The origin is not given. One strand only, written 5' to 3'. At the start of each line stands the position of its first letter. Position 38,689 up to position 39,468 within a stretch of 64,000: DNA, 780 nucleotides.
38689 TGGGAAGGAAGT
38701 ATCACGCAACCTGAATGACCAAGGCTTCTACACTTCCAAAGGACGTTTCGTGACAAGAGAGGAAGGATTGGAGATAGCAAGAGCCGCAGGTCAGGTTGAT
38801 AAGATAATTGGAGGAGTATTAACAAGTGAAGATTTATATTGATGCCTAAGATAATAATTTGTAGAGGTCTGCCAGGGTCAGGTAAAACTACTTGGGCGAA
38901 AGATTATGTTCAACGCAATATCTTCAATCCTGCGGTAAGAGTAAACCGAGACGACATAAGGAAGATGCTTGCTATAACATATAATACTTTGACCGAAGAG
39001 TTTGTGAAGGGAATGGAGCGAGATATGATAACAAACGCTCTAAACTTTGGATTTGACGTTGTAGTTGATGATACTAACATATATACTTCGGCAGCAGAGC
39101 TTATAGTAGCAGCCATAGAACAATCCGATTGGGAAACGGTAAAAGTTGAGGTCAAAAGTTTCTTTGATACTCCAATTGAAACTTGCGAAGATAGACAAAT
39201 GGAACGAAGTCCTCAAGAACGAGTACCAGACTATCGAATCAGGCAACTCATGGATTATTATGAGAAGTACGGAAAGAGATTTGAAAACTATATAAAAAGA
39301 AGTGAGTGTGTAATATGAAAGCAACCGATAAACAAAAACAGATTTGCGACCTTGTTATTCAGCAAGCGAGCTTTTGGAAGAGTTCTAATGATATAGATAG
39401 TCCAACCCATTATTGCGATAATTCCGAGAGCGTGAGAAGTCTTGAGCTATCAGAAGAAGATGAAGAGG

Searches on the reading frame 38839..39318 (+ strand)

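Call 62: search_protein_families(library=phrogs, proteins=[window:38839-39318:+], max_evalue=0.001)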
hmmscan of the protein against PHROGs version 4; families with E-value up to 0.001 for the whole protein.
window:38839-39318:+ (159 aa): 3 families
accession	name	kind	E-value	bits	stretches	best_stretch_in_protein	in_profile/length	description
phrog_505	-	other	3.5e-28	99.9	1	2-147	1-146/295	polynucleotide kinase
phrog_2071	-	other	1.3e-09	39.3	1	1-102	14-114/282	ATPase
phrog_6931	-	unknown function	9.8e-05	22.7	1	2-129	184-317/343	-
